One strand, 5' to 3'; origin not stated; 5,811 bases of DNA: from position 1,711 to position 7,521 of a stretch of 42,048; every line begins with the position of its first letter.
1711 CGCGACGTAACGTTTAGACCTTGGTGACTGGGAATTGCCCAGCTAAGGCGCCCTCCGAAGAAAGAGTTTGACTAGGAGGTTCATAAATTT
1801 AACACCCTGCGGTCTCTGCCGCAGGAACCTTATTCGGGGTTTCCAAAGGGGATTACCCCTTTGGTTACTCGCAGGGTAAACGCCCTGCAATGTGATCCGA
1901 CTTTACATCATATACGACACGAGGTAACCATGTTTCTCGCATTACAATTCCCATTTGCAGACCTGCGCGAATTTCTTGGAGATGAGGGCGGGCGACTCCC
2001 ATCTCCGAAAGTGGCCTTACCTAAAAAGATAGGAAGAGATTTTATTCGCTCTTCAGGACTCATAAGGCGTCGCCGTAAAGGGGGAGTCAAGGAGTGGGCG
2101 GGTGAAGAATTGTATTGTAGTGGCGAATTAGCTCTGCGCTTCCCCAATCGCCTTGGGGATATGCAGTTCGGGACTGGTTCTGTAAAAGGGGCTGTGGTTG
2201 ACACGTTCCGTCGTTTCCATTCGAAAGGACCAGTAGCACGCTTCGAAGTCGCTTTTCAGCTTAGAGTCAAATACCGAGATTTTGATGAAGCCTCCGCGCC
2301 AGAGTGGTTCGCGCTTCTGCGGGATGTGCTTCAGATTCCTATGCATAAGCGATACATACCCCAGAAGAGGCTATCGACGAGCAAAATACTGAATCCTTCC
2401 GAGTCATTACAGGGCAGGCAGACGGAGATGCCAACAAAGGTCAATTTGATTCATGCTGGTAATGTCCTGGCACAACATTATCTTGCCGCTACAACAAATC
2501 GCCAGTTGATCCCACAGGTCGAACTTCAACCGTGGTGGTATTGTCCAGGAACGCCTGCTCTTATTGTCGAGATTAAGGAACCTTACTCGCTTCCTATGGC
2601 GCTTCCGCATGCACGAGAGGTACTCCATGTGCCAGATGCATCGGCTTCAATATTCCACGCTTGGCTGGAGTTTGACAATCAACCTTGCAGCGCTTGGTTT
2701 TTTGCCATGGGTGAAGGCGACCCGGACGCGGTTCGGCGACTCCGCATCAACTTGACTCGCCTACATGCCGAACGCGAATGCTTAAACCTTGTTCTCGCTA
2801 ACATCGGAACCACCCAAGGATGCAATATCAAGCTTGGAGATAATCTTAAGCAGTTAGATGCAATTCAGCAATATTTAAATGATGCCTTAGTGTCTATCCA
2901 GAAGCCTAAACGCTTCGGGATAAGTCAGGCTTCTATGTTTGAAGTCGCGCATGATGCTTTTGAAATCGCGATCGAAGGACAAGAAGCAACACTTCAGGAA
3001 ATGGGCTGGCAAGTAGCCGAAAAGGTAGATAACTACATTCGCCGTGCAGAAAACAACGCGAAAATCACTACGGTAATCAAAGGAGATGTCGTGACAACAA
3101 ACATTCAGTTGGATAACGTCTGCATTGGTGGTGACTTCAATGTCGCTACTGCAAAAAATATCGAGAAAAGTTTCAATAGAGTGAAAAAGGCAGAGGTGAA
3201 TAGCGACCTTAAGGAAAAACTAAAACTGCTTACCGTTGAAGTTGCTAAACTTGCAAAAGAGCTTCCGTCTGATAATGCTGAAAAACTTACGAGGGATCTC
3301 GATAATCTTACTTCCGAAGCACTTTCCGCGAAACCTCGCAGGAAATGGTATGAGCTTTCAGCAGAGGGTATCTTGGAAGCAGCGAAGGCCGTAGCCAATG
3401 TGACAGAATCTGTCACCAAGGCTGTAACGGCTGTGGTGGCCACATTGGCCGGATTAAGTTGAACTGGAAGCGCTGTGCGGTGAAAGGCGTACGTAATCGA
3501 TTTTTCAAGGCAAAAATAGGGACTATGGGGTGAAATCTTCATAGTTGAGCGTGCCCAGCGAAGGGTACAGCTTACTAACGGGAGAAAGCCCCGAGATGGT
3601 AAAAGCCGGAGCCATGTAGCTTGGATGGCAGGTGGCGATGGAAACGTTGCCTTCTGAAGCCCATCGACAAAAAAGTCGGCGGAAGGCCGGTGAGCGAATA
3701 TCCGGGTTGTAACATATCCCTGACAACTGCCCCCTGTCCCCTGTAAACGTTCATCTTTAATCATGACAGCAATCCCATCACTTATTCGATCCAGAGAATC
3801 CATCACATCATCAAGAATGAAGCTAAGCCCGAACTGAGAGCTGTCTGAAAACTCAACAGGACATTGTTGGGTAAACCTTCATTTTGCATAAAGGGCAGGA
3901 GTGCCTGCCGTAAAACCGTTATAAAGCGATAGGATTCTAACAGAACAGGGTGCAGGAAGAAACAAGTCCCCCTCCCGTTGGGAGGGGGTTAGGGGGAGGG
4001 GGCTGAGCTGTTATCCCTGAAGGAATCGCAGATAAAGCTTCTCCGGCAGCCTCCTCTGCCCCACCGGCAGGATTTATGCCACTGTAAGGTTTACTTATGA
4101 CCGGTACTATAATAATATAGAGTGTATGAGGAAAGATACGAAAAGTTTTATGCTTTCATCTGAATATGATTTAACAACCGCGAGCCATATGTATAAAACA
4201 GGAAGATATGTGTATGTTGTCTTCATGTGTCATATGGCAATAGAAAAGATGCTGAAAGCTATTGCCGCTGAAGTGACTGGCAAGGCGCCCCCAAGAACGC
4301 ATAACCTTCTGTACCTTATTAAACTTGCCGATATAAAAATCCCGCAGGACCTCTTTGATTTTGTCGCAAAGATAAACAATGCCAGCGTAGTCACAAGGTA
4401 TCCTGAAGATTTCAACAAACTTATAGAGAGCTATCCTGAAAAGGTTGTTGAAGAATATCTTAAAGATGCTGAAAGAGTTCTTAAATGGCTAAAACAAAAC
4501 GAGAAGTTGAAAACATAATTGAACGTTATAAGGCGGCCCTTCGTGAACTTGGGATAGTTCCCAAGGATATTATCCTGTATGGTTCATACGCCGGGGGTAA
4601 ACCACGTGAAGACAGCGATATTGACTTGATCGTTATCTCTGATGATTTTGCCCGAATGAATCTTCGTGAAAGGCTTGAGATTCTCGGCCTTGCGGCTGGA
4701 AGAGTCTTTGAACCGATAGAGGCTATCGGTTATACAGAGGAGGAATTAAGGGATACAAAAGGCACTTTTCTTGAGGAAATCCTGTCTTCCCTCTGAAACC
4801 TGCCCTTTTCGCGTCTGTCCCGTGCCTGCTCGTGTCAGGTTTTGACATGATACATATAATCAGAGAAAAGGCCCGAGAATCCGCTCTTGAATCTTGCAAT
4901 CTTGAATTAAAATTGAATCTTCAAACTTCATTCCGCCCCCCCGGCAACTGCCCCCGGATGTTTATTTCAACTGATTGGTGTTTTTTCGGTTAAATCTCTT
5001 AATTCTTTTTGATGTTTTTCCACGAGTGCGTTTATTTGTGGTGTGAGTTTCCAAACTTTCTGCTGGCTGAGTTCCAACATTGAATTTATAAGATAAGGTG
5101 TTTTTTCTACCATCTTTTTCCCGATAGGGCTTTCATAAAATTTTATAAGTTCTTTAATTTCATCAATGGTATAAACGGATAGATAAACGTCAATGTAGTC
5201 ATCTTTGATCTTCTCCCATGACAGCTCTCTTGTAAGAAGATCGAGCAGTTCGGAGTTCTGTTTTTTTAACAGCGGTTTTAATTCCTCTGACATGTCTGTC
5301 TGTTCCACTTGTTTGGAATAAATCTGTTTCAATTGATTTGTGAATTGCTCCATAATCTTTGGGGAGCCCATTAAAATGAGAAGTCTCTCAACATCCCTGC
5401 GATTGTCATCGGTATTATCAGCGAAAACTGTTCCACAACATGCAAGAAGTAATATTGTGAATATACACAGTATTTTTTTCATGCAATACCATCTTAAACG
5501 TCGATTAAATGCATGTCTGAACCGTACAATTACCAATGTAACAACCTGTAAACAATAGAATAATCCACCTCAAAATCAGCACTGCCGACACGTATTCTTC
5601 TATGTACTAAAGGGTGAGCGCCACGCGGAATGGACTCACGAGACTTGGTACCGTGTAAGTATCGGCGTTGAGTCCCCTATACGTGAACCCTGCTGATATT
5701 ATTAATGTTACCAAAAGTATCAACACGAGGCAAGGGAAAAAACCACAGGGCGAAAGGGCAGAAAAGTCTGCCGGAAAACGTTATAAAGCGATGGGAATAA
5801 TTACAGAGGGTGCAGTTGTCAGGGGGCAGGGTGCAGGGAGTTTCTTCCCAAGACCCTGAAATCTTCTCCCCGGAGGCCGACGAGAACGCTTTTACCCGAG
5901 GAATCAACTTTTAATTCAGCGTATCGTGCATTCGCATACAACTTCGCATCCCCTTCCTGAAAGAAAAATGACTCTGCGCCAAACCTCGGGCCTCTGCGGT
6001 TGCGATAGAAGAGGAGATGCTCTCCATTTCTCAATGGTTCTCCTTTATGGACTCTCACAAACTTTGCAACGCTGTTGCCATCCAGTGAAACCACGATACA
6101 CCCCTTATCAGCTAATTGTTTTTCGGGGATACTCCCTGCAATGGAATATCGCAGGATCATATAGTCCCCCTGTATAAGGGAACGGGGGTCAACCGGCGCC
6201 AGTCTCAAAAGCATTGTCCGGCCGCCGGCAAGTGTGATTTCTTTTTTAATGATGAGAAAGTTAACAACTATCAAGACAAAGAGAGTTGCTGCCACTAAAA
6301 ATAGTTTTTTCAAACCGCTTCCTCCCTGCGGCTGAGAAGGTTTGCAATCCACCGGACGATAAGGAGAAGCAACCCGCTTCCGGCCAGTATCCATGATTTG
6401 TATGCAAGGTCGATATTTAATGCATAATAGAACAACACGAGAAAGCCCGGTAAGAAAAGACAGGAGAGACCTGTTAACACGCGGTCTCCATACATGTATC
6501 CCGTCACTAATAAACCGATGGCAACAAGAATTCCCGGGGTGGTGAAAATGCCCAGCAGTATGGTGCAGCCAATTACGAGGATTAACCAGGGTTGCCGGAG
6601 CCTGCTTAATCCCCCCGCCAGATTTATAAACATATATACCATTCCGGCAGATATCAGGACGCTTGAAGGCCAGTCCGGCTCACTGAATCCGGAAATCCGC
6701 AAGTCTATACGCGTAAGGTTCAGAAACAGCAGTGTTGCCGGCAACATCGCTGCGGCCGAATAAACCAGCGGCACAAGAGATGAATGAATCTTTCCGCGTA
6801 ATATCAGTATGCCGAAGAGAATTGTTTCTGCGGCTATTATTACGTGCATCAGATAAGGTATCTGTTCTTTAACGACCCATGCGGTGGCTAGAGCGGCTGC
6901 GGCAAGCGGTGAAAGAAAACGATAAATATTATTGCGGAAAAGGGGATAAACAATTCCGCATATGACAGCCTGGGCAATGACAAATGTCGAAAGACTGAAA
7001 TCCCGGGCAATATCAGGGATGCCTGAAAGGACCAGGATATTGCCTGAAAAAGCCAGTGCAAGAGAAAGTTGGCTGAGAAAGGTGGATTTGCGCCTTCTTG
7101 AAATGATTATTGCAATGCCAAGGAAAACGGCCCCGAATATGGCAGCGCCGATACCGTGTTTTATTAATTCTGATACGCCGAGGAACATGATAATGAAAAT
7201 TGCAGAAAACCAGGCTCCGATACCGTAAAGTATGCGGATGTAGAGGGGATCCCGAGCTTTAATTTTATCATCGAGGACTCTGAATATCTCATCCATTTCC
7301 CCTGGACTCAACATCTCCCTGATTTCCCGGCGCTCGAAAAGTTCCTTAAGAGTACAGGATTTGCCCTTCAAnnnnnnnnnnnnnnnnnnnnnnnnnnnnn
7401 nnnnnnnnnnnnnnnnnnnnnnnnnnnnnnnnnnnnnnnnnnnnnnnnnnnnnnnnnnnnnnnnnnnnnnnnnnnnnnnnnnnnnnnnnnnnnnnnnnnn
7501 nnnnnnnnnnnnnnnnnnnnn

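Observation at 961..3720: Compositionally foreign orphan cassette between toxin-antitoxin modules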

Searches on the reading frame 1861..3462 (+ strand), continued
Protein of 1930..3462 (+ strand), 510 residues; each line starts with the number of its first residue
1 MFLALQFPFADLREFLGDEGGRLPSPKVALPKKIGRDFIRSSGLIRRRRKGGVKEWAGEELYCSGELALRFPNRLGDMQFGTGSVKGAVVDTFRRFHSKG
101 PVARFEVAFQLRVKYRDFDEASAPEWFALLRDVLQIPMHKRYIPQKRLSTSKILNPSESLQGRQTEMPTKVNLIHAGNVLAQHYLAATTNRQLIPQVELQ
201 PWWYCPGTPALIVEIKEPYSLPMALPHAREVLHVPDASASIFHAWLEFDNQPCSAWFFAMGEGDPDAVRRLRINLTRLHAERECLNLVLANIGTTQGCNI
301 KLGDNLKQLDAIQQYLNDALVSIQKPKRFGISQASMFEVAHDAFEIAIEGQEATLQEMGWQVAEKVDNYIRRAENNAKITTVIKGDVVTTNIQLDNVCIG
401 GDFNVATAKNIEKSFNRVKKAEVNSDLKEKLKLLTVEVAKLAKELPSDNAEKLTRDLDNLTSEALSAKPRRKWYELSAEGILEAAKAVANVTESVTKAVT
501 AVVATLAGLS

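Call 71: search_protein_families(library=padloc, alignment_id=A7, max_evalue=1e-8)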
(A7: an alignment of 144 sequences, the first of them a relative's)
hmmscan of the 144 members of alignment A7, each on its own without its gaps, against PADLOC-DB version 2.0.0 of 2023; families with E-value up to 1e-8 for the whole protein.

A. member 1, L001:5482-7125:+ (548 aa): 0 families

B. families by the number of members that match (of 144 scanned): 90 families (the first 25 are shown)
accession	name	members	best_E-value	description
PDLC04135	mad3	2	9.1e-27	mads_3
PDLC02980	AriA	2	4.7e-16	-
PDLC04232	IetA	1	2.4e-145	-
PDLC04987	PDC-S28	1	4.3e-107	-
PDLC04986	PDC-S28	1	4.5e-102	-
PDLC04231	IetA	1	1.6e-93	-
PDLC02203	MzaA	1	9.6e-75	-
PDLC02196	IetA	1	4.6e-74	-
PDLC02195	IetA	1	4.3e-62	-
PDLC04561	PDC-M28C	1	6.4e-59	-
PDLC04559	PDC-M28B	1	1.8e-56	-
PDLC03767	RT_UG29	1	4.2e-53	DRT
PDLC03963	SoFic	1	2.5e-48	-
PDLC01457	WYL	1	1.1e-47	"CAS-I,CAS-II,CAS-III,CAS-IV,CAS-V,CAS-VI; associated_signaling"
PDLC03800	RTasDnaG-like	1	1.3e-40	DRT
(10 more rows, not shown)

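Call 95: search_protein_representatives(alignment_id=A1)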
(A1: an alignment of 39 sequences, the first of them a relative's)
Query: 39 sequences, 482 profile positions. Proteins with E-value up to 0.001 (for the whole library): 3143; up to 1e-10: 2327; up to 1e-30: 1062. The best 150 are listed.
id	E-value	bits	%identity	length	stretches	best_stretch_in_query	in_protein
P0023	1.5e-201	686.8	-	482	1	1-481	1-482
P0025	3.1e-196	669.2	-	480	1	1-480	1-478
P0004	1.0e-193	660.9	-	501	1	1-480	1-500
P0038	1.9e-186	636.9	-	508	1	1-481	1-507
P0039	4.3e-186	635.8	-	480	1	1-481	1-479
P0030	1.3e-179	614.5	-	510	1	1-481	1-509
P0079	9.1e-173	591.8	-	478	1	1-481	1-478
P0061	1.1e-167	575.1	-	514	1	1-481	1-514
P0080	2.2e-167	574.1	-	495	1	1-481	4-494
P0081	4.8e-167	573.0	-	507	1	1-481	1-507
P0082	6.7e-166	569.2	-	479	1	1-481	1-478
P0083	2.8e-163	560.5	-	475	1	1-480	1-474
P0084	9.0e-163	558.9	-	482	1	1-481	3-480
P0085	4.7e-160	549.9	-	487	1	1-480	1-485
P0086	9.1e-160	549.0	-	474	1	1-480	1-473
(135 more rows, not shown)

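Call 102: search_protein_families(library=phrogs, proteins=[window:1930-3462:+], max_evalue=0.01)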
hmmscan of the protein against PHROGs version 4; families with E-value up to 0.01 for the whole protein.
window:1930-3462:+ (510 aa): 0 families

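Call 104: find_related_loci(query=A1, collection=viral_contigs, flank=6000)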
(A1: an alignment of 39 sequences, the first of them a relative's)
Query A1 (510 aa) in viral_contigs; peptide patterns used: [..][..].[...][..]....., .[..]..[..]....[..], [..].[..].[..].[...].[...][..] (x = any residue, [..] = any of these).
88 stretches matched a pattern, but none encodes a relative of the query by tblastn (E <= 1e-3).

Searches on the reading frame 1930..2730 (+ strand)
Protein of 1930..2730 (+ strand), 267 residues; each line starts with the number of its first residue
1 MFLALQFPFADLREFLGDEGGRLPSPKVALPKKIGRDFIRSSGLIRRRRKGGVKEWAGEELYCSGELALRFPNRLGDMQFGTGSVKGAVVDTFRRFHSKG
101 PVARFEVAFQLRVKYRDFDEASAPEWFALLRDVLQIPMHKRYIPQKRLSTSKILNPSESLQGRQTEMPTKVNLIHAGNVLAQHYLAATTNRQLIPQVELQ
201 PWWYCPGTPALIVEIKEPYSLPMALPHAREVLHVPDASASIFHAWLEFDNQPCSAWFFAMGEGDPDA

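Call 90: search_solved_structures(query=window:1930-2730:+, max_evalue=10)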
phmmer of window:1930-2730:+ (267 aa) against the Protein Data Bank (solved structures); distinct sequences matched with E-value up to 10: 2.
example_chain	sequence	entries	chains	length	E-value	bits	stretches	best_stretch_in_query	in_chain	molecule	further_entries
7r81_s1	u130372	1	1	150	0.09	15.3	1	41-162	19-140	Ribosomal_L28e domain-containing protein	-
7spo_C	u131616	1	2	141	0.94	11.9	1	232-266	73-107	VNAR 3B4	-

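Call 117: predict_structure(alignment_id=A10)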
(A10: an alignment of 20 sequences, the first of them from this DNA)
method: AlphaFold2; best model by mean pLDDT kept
length: 264 residues; sequences in the alignment: 20
mean_pLDDT: 76.5   pTM: 0.74
mean pLDDT of the five models: 76.5, 76.0, 74.5, 72.1, 71.2
residues with pLDDT >= 90: 71; 70-90: 107; 50-70: 62; < 50: 24
segments of 3 or more residues with pLDDT < 50: 55-57, 148-165
pLDDT, mean of each block of 10 residues (from residue 1): 92 83 62 60 62 50 66 89 92 76 85 80 89 92 58 43 58 90 79 75 86 79 73 89 92 92 70
secondary structure, 60 per line:
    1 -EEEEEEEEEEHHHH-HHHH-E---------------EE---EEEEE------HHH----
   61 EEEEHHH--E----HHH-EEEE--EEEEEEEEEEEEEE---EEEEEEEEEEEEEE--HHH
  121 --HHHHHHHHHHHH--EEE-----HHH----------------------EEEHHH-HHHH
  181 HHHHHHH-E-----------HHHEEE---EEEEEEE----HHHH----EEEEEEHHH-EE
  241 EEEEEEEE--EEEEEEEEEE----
elements in order: E2-11 H12-15 H17-20 E43-47 E61-64 E79-82 E85-98 E102-115 H123-134 E137-139 E170-172 H177-187 E204-206 E210-216 H221-224 E229-234 E239-248 E251-260

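Call 119: fold_search(model_id=the predicted structure, library=pdb)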
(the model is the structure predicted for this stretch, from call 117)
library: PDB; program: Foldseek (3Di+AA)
matches with E <= 10: 359; with E <= 0.001: 0
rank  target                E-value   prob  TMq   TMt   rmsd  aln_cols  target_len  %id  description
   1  8uds                  1.2e-01  0.14  0.16  0.25  15.5       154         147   16  The Crystal Structure of CoxG from M. smegmatis, minus lipid anchoring C-terminus. (released 2024-10-02)
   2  6ixv_E                3.6e-01  0.75  0.16  0.23   3.1        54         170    9  Crystal structure of SH3BP5-Rab11a (released 2019-03-20)
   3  6iph                  5.1e-01  0.16  0.14  0.11   6.0        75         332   11  Binary Complex of Human DNA Polymerase Mu with MndATP (released 2019-05-29)
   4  6ixv_H                5.4e-01  0.60  0.17  0.25   3.2        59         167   14  Crystal structure of SH3BP5-Rab11a (released 2019-03-20)
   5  6ixv_G                5.8e-01  0.44  0.15  0.22   3.7        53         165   13  Crystal structure of SH3BP5-Rab11a (released 2019-03-20)
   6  9ca0_A                7.8e-01  0.47  0.15  0.07   3.4        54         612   11  Human TOP3B-TDRD3 core complex in DNA post-cleavage state (released 2024-07-17)
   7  5gve_A                7.8e-01  0.44  0.15  0.07   3.4        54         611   11  Human TOP3B-TDRD3 complex (released 2017-06-14)
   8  7co8_A                7.8e-01  0.13  0.14  0.12   5.6        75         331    8  Ternary complex of DNA polymerase Mu with 2-nt gapped DNA (T:dGMPNPP) (released 2021-06-30)
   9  6djl_G                8.8e-01  0.35  0.15  0.22   3.4        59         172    8  Crystal structure of the Rab11 GEF SH3BP5 bound to nucleotide free Rab11A (released 2018-09-26)
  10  2be3_B                8.8e-01  0.20  0.12  0.16   6.3        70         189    6  Structure of a GTP Pyrophosphokinase Family Protein from Streptococcus pneumoniae (released 2005-12-06)
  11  6djl_A                9.3e-01  0.33  0.14  0.20   3.3        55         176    7  Crystal structure of the Rab11 GEF SH3BP5 bound to nucleotide free Rab11A (released 2018-09-26)
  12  9ca1_A                9.9e-01  0.38  0.15  0.07   3.4        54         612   11  Human TOP3B-TDRD3 core complex in DNA religation state (released 2024-07-17)
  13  4lzd                  1.0e+00  0.12  0.14  0.12   5.8        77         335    8  Human DNA polymerase mu- Apoenzyme (released 2014-02-05)
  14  8jhz_A                1.1e+00  0.16  0.11  0.01   5.9        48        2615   12  Cryo-EM structure of the TcsH-TMPRSS2 complex (released 2024-03-20)
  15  6aec                  1.1e+00  0.12  0.13  0.11   6.2        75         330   11  Binary complex of human DNA Polymerase Mu with MnATP (released 2019-05-29)
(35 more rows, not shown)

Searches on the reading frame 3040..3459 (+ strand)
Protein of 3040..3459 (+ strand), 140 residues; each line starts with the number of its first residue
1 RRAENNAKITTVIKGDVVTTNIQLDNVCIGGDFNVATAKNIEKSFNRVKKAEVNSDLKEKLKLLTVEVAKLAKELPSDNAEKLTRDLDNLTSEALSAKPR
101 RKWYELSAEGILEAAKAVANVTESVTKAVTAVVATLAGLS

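Call 91: search_solved_structures(query=window:3040-3459:+, max_evalue=10)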
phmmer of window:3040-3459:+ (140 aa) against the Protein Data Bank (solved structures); distinct sequences matched with E-value up to 10: 9.
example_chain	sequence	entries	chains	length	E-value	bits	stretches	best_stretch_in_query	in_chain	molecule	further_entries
5i9f_A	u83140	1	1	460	4e-08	36.7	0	12-37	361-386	pentatricopeptide repeat protein dPPR-U10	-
5i9g_C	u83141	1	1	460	5.5e-07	33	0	12-37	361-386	pentatricopeptide repeat protein dPPR-U8C2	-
5i9h_A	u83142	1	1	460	6.7e-07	32.7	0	12-37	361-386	pentatricopeptide repeat protein dPPR-U8G2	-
5i9d_A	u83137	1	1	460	2.7e-06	30.8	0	12-37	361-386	pentatricopeptide repeat protein dPPR-U8A2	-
1gku_B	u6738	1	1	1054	0.18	15.3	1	76-129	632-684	REVERSE GYRASE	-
1gl9_B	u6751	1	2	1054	0.21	15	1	76-129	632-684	REVERSE GYRASE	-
2l7n_A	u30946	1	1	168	0.67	13.4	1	69-106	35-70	Talin-1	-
5j10_A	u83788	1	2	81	0.69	13.3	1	50-92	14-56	peptide design 2L4HC2_24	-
2lse_A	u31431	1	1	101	1.3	12.4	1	38-105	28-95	Four Helix Bundle Protein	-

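Call 109: find_homologous_proteins(query=window:3040-3459:+, max_evalue=0.001)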
Query window:3040-3459:+ (140 aa): 2 proteins with E <= 0.001 among 100 candidates.
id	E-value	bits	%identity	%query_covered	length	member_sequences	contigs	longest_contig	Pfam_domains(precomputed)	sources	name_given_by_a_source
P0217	1.0e-29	121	56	84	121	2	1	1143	-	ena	-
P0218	3.4e-16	77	38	84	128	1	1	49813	-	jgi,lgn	-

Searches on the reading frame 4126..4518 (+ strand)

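Call 5: search_protein_families(library=pfam, proteins=[window:4126-4518:+], max_evalue=0.1)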
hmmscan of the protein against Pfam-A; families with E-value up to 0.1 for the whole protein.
window:4126-4518:+ (130 aa): 1 family
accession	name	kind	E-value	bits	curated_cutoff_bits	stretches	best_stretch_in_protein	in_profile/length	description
PF05168.19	HEPN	-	1.8e-22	80.1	22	1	10-124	6-116/117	HEPN domain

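Call 8: search_protein_families(library=padloc, proteins=[window:4126-4518:+], max_evalue=0.1)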
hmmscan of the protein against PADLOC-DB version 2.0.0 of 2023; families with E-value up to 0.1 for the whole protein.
window:4126-4518:+ (130 aa): 0 families

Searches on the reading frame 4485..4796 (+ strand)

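Call 5: search_protein_families(library=pfam, proteins=[window:4485-4796:+], max_evalue=0.1)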
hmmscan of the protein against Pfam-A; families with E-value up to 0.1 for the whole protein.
window:4485-4796:+ (103 aa): 3 families
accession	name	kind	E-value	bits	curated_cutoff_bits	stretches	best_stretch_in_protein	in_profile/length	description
PF01909.29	NTP_transf_2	-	5.8e-10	39.9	21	1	13-62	2-53/93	Nucleotidyltransferase domain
PF18765.7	Polbeta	-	1.9e-08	34.8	26.9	1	28-68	15-53/93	Polymerase beta, Nucleotidyltransferase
PF22600.2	MTPAP-like_central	-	0.078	13.5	27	1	4-61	25-77/139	Poly(A) RNA polymerase, mitochondrial-like, central palm domain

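Call 8: search_protein_families(library=padloc, proteins=[window:4485-4796:+], max_evalue=0.1)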
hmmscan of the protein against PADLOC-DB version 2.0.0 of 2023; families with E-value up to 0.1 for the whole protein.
window:4485-4796:+ (103 aa): 14 families
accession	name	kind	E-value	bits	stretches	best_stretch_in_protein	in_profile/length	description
PDLC04903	PDC-S09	-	2.7e-09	35.3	1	3-97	3-99/108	-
PDLC04368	PDC-M05A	-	2.3e-08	32.1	1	29-100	110-181/201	-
PDLC04906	PDC-S09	-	2.8e-07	28.8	1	4-53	3-51/98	-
PDLC04907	PDC-S09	-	2.3e-06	25.7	1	6-70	8-71/114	-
PDLC04904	PDC-S09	-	8.7e-06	23.9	1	3-54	3-53/104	-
PDLC04372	PDC-M05A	-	1.4e-05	23.4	1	29-100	79-150/167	-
PDLC04902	PDC-S09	-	0.00014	20.1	1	13-56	10-51/97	-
PDLC04369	PDC-M05A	-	0.00014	19.5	1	6-76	86-153/201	-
PDLC04744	PDC-M63A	-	0.0045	15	1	9-60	37-89/152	-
PDLC00788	Cyclase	-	0.0088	13.6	1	2-58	21-75/297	oligonucleotide-cyclase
PDLC00794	Cyclase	-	0.011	13.1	1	3-91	25-104/297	oligonucleotide-cyclase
PDLC04905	PDC-S09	-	0.012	13.9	1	8-54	5-50/101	-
PDLC00801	Cyclase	-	0.014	12.6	1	17-63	33-83/295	oligonucleotide-cyclase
PDLC00784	Cyclase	-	0.015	12.5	1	41-67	91-117/351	oligonucleotide-cyclase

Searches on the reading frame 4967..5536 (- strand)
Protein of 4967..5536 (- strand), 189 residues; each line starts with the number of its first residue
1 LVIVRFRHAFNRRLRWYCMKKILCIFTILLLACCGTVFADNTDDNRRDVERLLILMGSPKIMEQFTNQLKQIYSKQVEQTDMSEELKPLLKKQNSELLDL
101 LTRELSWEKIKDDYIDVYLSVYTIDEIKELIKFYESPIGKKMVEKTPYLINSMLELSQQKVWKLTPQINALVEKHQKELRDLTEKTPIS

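Call 43: search_protein_families(library=pfam, proteins=[window:4967-5536:-], max_evalue=0.00001)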
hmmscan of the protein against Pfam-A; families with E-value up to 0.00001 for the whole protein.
window:4967-5536:- (189 aa): 1 family
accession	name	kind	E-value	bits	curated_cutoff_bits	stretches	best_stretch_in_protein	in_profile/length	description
PF09832.14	DUF2059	-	1.7e-16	60.4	23.6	1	108-166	1-59/60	Uncharacterized protein conserved in bacteria (DUF2059)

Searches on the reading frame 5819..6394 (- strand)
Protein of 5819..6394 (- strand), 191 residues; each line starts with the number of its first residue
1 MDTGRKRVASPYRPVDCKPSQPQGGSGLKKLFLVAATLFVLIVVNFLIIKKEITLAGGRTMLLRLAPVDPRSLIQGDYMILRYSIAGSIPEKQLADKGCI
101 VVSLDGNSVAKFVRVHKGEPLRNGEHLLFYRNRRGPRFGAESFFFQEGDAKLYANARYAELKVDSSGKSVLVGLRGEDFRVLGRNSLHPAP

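Call 43: search_protein_families(library=pfam, proteins=[window:5819-6394:-], max_evalue=0.00001)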
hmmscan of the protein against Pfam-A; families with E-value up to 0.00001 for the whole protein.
window:5819-6394:- (191 aa): 1 family
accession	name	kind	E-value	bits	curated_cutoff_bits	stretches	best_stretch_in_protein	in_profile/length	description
PF14345.11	GDYXXLXY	-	2.6e-32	112.2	27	1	41-174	2-153/153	GDYXXLXY protein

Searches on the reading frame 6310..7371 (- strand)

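Call 43: search_protein_families(library=pfam, proteins=[window:6310-7371:-], max_evalue=0.00001)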
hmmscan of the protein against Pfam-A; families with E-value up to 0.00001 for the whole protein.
window:6310-7371:- (353 aa): 1 family
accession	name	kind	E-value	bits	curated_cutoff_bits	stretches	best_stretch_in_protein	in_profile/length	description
PF14351.11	DUF4401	-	1.2e-40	140.2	30.4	1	42-343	1-304/307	Domain of unknown function (DUF4401)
